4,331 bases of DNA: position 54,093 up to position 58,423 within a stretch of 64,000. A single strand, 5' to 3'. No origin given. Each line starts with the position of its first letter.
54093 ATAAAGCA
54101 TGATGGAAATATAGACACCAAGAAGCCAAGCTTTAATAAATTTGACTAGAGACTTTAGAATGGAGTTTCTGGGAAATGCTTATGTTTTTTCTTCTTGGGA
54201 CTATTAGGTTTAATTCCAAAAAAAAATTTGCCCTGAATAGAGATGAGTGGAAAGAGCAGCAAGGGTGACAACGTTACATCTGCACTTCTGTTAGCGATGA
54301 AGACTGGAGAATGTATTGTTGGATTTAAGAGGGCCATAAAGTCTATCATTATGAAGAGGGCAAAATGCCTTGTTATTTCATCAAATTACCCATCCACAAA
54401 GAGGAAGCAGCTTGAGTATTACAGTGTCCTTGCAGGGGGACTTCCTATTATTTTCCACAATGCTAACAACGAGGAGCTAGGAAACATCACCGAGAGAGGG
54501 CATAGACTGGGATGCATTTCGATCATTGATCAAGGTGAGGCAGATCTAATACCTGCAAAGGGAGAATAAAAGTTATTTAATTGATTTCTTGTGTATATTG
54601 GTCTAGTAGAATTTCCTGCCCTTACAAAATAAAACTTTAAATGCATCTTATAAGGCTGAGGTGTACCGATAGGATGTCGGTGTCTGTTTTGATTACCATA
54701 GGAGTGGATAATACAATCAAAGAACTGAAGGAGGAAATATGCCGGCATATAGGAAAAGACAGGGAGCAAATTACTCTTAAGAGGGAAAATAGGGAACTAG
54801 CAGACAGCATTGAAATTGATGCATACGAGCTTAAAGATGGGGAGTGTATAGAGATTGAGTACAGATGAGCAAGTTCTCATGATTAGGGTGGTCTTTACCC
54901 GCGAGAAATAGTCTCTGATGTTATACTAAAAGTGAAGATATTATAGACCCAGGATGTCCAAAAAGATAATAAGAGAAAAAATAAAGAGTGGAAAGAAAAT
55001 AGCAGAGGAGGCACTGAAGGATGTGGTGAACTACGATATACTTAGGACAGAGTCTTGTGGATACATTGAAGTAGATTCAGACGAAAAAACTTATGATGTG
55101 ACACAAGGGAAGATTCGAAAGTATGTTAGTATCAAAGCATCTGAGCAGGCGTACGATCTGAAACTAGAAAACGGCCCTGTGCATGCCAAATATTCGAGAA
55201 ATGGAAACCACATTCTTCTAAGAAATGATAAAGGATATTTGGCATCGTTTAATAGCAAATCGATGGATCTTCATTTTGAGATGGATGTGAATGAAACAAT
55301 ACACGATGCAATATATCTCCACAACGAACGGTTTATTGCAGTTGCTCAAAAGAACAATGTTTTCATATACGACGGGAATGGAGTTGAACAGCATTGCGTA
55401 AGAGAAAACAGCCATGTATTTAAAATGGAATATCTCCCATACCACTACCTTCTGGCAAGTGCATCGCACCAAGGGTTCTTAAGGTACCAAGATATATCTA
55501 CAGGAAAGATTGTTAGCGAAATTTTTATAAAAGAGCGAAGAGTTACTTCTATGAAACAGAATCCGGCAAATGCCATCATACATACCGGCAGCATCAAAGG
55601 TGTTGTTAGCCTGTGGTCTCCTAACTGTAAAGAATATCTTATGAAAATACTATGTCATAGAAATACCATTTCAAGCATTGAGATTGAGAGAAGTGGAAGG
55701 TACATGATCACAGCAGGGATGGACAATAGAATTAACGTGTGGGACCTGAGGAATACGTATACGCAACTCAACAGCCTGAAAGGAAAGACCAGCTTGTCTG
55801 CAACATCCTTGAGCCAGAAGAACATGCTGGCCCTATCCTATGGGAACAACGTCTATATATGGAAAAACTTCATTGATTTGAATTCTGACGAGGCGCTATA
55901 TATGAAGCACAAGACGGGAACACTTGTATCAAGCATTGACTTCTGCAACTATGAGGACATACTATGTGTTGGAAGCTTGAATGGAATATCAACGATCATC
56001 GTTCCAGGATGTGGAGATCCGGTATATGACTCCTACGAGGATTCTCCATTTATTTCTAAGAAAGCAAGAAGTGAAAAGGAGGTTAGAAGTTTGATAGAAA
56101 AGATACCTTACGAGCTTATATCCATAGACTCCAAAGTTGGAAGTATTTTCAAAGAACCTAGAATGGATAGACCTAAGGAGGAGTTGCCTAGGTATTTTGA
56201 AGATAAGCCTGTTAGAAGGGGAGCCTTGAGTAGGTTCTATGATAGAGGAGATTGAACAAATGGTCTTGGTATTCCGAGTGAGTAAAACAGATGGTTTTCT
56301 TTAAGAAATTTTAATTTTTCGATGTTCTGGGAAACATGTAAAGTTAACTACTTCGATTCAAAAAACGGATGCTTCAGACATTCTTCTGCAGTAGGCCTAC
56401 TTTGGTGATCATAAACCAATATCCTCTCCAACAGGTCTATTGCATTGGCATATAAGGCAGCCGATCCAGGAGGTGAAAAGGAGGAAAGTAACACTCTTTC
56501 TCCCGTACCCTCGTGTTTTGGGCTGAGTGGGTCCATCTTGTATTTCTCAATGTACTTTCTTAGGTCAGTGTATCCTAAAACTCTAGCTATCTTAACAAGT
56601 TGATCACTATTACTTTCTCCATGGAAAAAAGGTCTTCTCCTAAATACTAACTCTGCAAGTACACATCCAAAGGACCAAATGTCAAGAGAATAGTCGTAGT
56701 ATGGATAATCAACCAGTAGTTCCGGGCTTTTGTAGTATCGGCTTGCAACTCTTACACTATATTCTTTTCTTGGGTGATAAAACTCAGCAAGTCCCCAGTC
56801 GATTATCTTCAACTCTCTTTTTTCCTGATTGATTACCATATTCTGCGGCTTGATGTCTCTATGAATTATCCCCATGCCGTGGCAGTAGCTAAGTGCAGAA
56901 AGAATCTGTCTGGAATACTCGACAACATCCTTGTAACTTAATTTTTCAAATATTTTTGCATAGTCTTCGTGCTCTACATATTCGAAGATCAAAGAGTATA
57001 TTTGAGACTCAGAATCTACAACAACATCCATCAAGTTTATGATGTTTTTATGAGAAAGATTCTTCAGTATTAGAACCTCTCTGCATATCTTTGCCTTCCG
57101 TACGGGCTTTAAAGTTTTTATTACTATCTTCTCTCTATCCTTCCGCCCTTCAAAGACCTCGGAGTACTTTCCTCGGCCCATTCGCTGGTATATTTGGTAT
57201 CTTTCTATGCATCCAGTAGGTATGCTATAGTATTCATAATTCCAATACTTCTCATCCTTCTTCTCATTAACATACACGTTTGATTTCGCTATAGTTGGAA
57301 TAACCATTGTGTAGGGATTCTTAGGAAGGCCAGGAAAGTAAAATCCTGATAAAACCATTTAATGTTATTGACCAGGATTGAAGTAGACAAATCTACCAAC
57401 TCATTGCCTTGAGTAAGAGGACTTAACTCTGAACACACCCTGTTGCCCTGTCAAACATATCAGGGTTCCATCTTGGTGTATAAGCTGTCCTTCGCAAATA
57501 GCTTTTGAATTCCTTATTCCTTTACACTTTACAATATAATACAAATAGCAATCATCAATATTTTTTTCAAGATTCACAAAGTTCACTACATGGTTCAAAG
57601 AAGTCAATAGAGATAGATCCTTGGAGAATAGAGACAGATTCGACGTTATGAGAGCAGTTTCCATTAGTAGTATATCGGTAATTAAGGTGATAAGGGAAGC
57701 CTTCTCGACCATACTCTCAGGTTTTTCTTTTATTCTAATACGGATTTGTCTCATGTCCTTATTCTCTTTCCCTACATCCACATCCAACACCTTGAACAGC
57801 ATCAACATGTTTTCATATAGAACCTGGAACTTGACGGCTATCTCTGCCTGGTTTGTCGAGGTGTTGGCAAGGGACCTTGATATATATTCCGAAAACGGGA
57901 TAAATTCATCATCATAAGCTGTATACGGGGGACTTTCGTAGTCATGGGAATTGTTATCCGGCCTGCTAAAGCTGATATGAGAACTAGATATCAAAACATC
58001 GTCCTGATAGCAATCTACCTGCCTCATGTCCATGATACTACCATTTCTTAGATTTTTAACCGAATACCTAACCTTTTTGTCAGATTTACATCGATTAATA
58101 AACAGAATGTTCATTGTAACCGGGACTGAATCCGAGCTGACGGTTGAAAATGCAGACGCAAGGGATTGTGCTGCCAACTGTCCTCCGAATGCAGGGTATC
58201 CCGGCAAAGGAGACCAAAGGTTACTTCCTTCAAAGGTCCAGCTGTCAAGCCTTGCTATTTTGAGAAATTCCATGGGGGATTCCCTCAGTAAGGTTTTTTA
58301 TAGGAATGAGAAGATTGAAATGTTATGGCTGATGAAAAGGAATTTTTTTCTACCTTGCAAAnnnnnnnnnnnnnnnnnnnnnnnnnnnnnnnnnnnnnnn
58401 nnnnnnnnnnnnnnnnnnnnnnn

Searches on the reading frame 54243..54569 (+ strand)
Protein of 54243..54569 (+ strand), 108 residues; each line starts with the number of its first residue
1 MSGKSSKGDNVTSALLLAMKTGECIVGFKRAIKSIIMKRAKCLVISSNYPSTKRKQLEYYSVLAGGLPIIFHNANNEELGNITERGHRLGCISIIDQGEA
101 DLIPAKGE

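Call 61: search_protein_families(library=pfam, max_evalue=0.000001, proteins=[window:54243-54569:+])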
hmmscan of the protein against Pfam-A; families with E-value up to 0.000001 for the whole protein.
window:54243-54569:+ (108 aa): 1 family
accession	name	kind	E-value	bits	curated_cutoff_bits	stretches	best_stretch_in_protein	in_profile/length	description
PF01248.31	Ribosomal_L7Ae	-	3e-10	40.1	22.1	1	10-101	2-92/95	Ribosomal protein L7Ae/L30e/S12e/Gadd45 family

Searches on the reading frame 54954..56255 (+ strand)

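Call 61: search_protein_families(library=pfam, max_evalue=0.000001, proteins=[window:54954-56255:+])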
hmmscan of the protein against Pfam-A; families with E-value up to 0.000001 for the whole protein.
window:54954-56255:+ (433 aa): 16 families
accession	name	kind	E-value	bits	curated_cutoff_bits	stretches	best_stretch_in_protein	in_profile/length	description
PF08149.16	BING4CT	-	6.4e-31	106.3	23.7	1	316-392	2-79/79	BING4CT (NUC141) domain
PF24807.1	WD40_CDC20-Fz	-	6.6e-22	78.6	200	1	124-276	19-174/292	CDC20/Fizzy WD40 domain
PF25173.1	Beta-prop_WDR3_1st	-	5.5e-18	65.7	154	1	180-341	15-174/184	WDR3 first beta-propeller domain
PF25174.1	Beta-prop_THOC3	-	6.1e-17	61.9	305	1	123-303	58-240/272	THOC3 beta-propeller domain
PF24814.1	WD40_Prp19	-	1.9e-16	60.4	320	1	127-342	64-280/281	Prp19 WD40 domain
PF23414.1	Beta-prop_EML_2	-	9.9e-16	58.3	90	1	163-280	9-125/266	Echinoderm microtubule-associated protein second beta-propeller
PF24796.1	WDR55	-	1.4e-11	44.4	200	1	152-345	53-244/296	WDR55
PF23393.2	Beta-prop_WDR90_POC16_2nd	-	2.1e-11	44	60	0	234-303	220-290/291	WDR90/POC16, second beta-propeller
PF24817.1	WD40_WDHD1_1st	-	3.8e-11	43.1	109.9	0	73-234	6-168/291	WDHD1 first WD40 domain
PF00400.38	WD40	-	4.3e-11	43.3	27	0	230-264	5-39/39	WD domain, G-beta repeat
PF25168.1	Beta-prop_WDR36-Utp21_2nd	-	4.6e-10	39.8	84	0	228-306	232-312/335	WDR36/Utp21 second beta-propeller domain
PF25175.1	Beta-prop_WDR5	-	1.4e-09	38.1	250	1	152-304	94-252/296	WDR5 beta-propeller domain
PF25172.1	Beta-prop_WDR3_2nd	-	1.7e-09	37.8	140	0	207-295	188-276/293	WDR3 second beta-propeller domain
PF25171.1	Beta-prop_WDR36-Utp21_1st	-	2.6e-09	37.3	80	1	85-263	121-263/266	WDR36/Utp21 first beta-propeller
PF24805.1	EIF3I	-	7.2e-09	35.6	200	1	186-289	138-241/324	EIF3I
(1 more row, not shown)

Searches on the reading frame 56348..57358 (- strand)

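Call 61: search_protein_families(library=pfam, max_evalue=0.000001, proteins=[window:56348-57358:-])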
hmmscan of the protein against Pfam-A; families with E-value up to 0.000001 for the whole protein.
window:56348-57358:- (336 aa): 2 families
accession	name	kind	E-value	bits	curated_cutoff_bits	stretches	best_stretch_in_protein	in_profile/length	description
PF00069.31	Pkinase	-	2.1e-63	214.6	31.7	1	54-333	1-263/263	Protein kinase domain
PF07714.23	PK_Tyr_Ser-Thr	-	2.2e-29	103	23.1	1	56-245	3-205/258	Protein tyrosine and serine/threonine kinase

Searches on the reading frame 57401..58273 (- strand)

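Call 61: search_protein_families(library=pfam, max_evalue=0.000001, proteins=[window:57401-58273:-])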
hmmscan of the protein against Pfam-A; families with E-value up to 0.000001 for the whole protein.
window:57401-58273:- (290 aa): 2 families
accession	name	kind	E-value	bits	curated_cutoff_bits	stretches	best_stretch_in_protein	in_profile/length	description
PF02551.21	Acyl_CoA_thio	-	3.6e-09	37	21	0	176-280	32-132/132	Acyl-CoA thioesterase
PF13622.12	4HBT_3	-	6.4e-09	36.4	24.3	1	25-102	9-82/83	Acyl-CoA thioesterase N-terminal domain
